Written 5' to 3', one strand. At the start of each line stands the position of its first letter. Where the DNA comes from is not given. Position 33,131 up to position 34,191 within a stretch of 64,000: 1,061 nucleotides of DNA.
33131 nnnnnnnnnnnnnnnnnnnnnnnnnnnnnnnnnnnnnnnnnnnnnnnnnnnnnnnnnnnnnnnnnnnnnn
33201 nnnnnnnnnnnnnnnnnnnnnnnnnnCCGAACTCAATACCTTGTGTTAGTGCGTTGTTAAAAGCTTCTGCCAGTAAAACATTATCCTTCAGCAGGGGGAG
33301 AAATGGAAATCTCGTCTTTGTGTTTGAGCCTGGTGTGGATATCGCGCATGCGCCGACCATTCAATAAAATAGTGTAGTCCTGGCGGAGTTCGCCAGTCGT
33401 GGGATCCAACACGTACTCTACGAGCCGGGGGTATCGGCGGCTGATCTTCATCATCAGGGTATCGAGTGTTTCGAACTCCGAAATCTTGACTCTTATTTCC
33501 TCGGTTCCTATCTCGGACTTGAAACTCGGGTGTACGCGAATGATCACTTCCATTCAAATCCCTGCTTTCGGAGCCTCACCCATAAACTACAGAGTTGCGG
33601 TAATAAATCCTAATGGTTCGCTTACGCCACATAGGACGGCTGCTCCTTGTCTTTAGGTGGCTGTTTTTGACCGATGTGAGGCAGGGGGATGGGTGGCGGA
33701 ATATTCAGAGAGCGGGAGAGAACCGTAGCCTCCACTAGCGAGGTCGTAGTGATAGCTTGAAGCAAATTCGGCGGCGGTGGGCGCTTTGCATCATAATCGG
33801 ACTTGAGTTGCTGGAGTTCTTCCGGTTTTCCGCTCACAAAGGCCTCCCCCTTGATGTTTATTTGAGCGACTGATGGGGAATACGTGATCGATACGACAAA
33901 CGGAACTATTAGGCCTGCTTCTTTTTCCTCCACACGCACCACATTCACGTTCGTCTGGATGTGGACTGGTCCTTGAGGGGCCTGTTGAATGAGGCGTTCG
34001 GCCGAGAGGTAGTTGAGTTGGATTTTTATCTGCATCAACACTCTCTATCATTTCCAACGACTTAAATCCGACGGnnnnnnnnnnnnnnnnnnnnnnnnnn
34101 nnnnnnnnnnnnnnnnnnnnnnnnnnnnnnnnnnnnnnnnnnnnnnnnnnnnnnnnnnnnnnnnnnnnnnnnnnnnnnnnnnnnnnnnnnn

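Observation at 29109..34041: Oversized T4P/T2SS-family ATPase with duplicated CxxC modules and a Walker A variant (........), paired with a FlaJ/TadC-like platform and preceded by a GG-less MoaD-like beta-grasp gene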

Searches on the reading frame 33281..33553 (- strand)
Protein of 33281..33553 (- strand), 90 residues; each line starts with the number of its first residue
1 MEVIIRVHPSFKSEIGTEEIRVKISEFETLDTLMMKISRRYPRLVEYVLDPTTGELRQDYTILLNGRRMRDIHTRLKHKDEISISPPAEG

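Call 3: search_protein_families(library=pfam, proteins=[window:33281-33553:-], max_evalue=0.1)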
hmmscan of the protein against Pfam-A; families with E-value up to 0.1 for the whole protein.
window:33281-33553:- (90 aa): 3 families
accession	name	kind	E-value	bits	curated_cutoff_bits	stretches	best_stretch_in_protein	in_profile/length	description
PF02597.26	ThiS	-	0.00014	22.8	22.5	1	21-90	15-75/76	ThiS family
PF17835.6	NOG1_N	-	0.049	14.2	22.9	1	15-53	82-120/160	NOG1 N-terminal helical domain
PF11543.14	UN_NPL4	-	0.088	13.8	21.9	0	2-39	4-35/80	Nuclear pore localisation protein NPL4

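Call 4: search_protein_families(library=ncbifam, proteins=[window:33281-33553:-], max_evalue=0.1)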
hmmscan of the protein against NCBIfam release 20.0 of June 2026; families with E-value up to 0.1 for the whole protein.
window:33281-33553:- (90 aa): 3 families
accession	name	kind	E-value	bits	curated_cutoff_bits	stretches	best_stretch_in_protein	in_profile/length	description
TIGR01687.1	moaD_arch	subfamily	8.7e-14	51.8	49.5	1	4-90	2-87/88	MoaD family protein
NF041918.1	SAMP1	equivalog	1.8e-09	38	60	1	5-90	3-90/91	ubiquitin-like small modifier protein 1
NF053661.1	Urm1_like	equivalog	0.0074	16.5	70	1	50-86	38-74/79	Urm1-like protein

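Call 44: find_homologous_proteins(query=window:33281-33553:-)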
Query window:33281-33553:- (90 aa): 29 proteins with E <= 0.001 among 31 candidates.
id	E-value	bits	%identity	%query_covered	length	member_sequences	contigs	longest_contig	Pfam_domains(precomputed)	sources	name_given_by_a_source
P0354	2.1e-51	189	100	100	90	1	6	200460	-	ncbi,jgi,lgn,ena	-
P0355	3.6e-45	169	89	99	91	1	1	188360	-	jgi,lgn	jgi:MoaD family protein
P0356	6.0e-44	165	86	100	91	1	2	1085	-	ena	-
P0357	2.1e-42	160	83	99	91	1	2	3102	-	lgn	-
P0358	3.9e-42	159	82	100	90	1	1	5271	-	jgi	jgi:molybdopterin converting factor small subunit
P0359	8.1e-42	158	80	100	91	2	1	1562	-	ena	-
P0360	9.2e-42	158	84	99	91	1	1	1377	-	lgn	-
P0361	1.4e-41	158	86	96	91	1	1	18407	-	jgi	-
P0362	9.2e-38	145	76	96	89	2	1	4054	-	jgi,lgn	-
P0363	3.1e-37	144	74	100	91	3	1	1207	-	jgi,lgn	jgi:molybdopterin converting factor small subunit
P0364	2.9e-36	141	72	96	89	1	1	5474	-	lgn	-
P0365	2.3e-35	138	74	97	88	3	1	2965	PF02597.27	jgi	jgi:MoaD family protein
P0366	9.8e-34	132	72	96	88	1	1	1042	-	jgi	jgi:molybdopterin converting factor small subunit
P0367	1.7e-33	132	69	99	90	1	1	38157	PF02597.27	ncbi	-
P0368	1.3e-32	129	64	100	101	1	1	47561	-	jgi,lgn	jgi:molybdopterin converting factor small subunit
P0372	1.4e-28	116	64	100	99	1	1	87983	-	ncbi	ncbi:MAG: MoaD family protein [Candidatus Hadarchaeota archaeon]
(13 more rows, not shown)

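Call 47: find_encoding_contigs(protein=P0355, flank=10000, max_places=3)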
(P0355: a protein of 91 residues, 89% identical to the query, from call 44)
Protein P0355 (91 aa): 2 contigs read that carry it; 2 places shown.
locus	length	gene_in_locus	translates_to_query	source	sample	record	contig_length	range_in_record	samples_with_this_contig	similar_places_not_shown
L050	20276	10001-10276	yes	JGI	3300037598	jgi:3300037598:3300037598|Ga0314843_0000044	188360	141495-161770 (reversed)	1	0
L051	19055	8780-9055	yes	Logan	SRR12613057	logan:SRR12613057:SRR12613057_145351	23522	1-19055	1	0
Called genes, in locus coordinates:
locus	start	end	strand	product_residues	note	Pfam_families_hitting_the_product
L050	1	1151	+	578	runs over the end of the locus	PF20446:ABC_N, PF09818:ABC_ATPase, PF21117:MRB1590_C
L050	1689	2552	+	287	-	PF02887:PK_C (weak), PF02457:DAC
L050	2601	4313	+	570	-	PF04675:DNA_ligase_A_N, PF01068:DNA_ligase_A_M, PF04679:DNA_ligase_A_C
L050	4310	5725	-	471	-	PF01368:DHH, PF21763:DHH_CID, PF02272:DHHA1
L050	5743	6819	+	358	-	PF01008:IF-2B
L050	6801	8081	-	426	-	PF01676:Metalloenzyme, PF10143:PhosphMutase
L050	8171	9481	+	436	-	PF22641:TiaS_TCKD, PF08489:TiaS_FLD, PF01336:tRNA_anti-codon, PF23783:Zn_ribbon_TiaS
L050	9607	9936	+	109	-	-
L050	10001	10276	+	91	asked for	-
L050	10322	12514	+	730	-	-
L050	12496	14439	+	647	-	-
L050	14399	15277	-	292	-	PF06508:QueC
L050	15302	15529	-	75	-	PF01037:AsnC_trans_reg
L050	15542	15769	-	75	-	PF01037:AsnC_trans_reg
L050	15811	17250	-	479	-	PF03951:Gln-synt_N, PF00120:Gln-synt_C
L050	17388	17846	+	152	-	PF13404:HTH_AsnC-type, PF13412:HTH_24, PF13384:HTH_23 (faint), PF22451:NirdL-like_HTH, PF01037:AsnC_trans_reg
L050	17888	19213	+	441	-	PF03951:Gln-synt_N, PF00120:Gln-synt_C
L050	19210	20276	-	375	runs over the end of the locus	PF04055:Radical_SAM, PF19288:CofH_C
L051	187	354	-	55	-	-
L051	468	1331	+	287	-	PF02887:PK_C (weak), PF02457:DAC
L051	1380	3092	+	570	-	PF04675:DNA_ligase_A_N, PF01068:DNA_ligase_A_M, PF04679:DNA_ligase_A_C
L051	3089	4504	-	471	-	PF01368:DHH, PF21763:DHH_CID, PF02272:DHHA1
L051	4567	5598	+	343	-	PF01008:IF-2B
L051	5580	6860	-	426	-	PF01676:Metalloenzyme, PF10143:PhosphMutase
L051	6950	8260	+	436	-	PF22641:TiaS_TCKD, PF08489:TiaS_FLD, PF01336:tRNA_anti-codon, PF23783:Zn_ribbon_TiaS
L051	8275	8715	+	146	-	-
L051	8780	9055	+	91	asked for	-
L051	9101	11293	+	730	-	-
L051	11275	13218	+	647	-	-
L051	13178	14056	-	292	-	PF06508:QueC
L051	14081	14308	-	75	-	PF01037:AsnC_trans_reg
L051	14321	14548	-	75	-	PF01037:AsnC_trans_reg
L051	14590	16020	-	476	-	PF03951:Gln-synt_N, PF00120:Gln-synt_C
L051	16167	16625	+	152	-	PF13404:HTH_AsnC-type, PF13412:HTH_24, PF13384:HTH_23 (faint), PF22451:NirdL-like_HTH, PF01037:AsnC_trans_reg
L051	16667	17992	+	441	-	PF03951:Gln-synt_N, PF00120:Gln-synt_C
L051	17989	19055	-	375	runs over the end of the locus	PF04055:Radical_SAM, PF19288:CofH_C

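Call 48: find_encoding_contigs(protein=P0361, flank=10000, max_places=3)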
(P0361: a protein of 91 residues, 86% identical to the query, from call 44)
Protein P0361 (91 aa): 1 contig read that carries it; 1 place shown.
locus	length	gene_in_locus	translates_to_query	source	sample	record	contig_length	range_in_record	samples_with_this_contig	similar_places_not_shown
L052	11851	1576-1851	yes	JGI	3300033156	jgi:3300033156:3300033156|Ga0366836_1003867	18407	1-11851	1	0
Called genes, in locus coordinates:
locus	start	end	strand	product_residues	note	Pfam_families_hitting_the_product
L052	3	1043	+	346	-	?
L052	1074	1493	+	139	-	-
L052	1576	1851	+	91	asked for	-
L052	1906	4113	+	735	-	PF00437:T2SSE (weak)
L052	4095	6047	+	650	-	-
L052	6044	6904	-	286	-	PF06508:QueC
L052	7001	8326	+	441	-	PF03951:Gln-synt_N, PF00120:Gln-synt_C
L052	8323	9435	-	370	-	PF04055:Radical_SAM, PF19288:CofH_C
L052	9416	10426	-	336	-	PF04055:Radical_SAM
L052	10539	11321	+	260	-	PF02540:NAD_synthase, PF03054:tRNA_Me_trans (faint)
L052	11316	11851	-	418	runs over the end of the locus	PF00009:GTP_EFTU, PF01926:MMR_HSR1 (faint), PF03144:GTP_EFTU_D2, PF03143:GTP_EFTU_D3, PF22594:GTP-eEF1A_C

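Call 49: find_encoding_contigs(protein=P0372, flank=6000, max_places=2)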
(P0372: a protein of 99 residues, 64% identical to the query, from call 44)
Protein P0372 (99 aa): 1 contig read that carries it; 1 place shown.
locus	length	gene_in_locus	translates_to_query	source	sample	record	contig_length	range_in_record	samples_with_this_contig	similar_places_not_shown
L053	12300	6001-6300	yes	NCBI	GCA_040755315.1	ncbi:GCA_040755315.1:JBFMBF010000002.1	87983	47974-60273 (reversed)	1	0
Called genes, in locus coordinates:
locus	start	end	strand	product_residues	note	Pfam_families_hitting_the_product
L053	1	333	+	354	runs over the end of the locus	PF01008:IF-2B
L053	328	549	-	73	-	PF01106:NifU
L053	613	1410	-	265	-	PF12679:ABC2_membrane_2, PF12730:ABC2_membrane_4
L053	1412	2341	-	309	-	PF00005:ABC_tran, PF13304:AAA_21 (weak)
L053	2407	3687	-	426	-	PF01676:Metalloenzyme, PF10143:PhosphMutase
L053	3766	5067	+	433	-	PF22641:TiaS_TCKD, PF08489:TiaS_FLD, PF01336:tRNA_anti-codon (weak), PF23783:Zn_ribbon_TiaS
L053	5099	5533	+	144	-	-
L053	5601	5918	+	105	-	-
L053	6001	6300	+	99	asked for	-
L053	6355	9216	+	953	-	PF00270:DEAD, PF04851:ResIII (weak), PF00271:Helicase_C, PF19306:WHD_Lhr, PF08494:DEAD_assoc, PF09723:Zn_ribbon_8 (faint)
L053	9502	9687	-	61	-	PF01907:Ribosomal_L37e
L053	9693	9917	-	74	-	PF01423:LSM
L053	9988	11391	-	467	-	PF01909:NTP_transf_2, PF09249:tRNA_NucTransf2, PF21133:CAA_C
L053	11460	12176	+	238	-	PF00142:Fer4_NifH (faint), PF01656:CbiA, PF02374:ArsA_ATPase (faint), PF06564:CBP_BcsQ, PF10609:ParA, PF13614:AAA_31, PF10609:ParA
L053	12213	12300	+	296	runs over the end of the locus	-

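Call 50: find_encoding_contigs(protein=P0368, flank=6000, max_places=2)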
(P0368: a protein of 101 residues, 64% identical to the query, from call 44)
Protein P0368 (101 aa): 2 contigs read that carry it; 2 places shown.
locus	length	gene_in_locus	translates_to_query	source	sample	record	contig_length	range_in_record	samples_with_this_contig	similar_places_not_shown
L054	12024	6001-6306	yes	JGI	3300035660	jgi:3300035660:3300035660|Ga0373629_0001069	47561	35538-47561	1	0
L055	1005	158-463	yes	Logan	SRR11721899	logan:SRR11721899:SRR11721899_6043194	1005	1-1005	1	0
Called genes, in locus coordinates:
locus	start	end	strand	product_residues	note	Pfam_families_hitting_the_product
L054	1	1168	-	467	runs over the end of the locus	PF01368:DHH, PF21763:DHH_CID, PF02272:DHHA1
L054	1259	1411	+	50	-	-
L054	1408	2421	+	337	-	PF01008:IF-2B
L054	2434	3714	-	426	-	PF01676:Metalloenzyme, PF10143:PhosphMutase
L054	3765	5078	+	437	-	PF22641:TiaS_TCKD, PF08489:TiaS_FLD, PF01336:tRNA_anti-codon, PF23783:Zn_ribbon_TiaS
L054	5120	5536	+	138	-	-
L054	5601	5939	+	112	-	-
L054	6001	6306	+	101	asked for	-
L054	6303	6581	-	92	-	PF01022:HTH_5, PF12840:HTH_20 (faint)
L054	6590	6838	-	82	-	PF13192:Thioredoxin_3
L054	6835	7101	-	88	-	PF13192:Thioredoxin_3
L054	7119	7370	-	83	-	PF13192:Thioredoxin_3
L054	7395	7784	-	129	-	PF08859:DGC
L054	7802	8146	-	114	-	-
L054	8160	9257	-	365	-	PF03773:ArsP_1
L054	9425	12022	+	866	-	?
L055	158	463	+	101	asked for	-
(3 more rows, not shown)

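Call 51: find_encoding_contigs(protein=P0367, flank=6000, max_places=2)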
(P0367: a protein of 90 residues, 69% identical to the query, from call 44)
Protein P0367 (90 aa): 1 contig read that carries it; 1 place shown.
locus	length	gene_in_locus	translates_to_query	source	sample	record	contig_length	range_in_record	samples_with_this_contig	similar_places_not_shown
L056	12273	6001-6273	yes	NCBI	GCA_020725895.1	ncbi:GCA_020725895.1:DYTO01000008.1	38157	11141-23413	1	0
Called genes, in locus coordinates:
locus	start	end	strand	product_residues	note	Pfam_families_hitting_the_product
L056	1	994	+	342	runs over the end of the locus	PF01008:IF-2B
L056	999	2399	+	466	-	PF13570:Beta-prop_ACSF4, PF23743:Beta-prop_BBS7 (faint), PF01839:FG-GAP (faint), PF13360:PQQ_2, PF13517:FG-GAP_3 (weak), PF13570:Beta-prop_ACSF4, PF13517:FG-GAP_3 (weak), PF25292:Beta-prop_CGLA, +1 more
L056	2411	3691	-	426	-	PF01676:Metalloenzyme, PF10143:PhosphMutase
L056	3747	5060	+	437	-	PF22641:TiaS_TCKD, PF08489:TiaS_FLD, PF01336:tRNA_anti-codon, PF23783:Zn_ribbon_TiaS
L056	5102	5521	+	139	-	-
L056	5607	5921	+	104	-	-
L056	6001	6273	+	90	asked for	PF02597:ThiS (weak)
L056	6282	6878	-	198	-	PF01558:POR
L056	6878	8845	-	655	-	PF01855:POR_N, PF12837:Fer4_6 (faint), PF14697:Fer4_21 (faint), PF02775:TPP_enzyme_C, PF12797:Fer4_2 (faint), PF12838:Fer4_7 (weak), PF13237:Fer4_10 (weak), PF00037:Fer4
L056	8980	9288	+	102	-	-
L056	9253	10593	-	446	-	PF02629:CoA_binding, PF13380:CoA_binding_2, PF13607:Succ_CoA_lig, PF19045:Ligase_CoA_2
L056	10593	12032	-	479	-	PF01979:Amidohydro_1, PF07969:Amidohydro_3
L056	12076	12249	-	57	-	-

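Call 63: search_protein_families(library=pfam, proteins=[L056:5607-5921:+, L056:5102-5521:+], max_evalue=0.01)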
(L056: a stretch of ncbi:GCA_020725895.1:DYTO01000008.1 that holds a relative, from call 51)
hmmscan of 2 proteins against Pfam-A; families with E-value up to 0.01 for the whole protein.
L056:5607-5921:+ (104 aa): 3 families
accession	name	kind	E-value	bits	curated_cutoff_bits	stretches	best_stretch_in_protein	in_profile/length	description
PF14015.11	DUF4231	-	0.00091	20.1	24.7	1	46-101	19-74/103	Protein of unknown function (DUF4231)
PF24418.1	DUF7550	-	0.0024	18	27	0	17-35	36-54/59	Family of unknown function (DUF7550)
PF11381.13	DUF3185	-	0.0058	17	25.3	0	76-94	4-22/59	Protein of unknown function (DUF3185)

L056:5102-5521:+ (139 aa): 0 families

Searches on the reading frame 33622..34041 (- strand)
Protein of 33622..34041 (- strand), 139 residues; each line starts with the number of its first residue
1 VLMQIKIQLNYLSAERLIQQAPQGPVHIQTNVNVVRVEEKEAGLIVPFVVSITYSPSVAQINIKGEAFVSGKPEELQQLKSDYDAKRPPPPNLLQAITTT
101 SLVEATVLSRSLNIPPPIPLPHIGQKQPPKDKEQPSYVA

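Call 3: search_protein_families(library=pfam, proteins=[window:33622-34041:-], max_evalue=0.1)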
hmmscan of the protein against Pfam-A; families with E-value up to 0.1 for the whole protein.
window:33622-34041:- (139 aa): 0 families

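Call 4: search_protein_families(library=ncbifam, proteins=[window:33622-34041:-], max_evalue=0.1)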
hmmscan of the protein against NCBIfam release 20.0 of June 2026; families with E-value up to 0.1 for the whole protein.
window:33622-34041:- (139 aa): 1 family
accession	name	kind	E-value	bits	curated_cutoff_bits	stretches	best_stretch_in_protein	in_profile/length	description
TIGR02588.1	TIGR02588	hypoth_equivalog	0.056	13.4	95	1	31-85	37-92/122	TIGR02588 family protein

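Call 58: search_solved_structures(query=window:33622-34041:-, max_evalue=10)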
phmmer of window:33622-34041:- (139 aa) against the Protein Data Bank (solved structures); distinct sequences matched with E-value up to 10: 0.
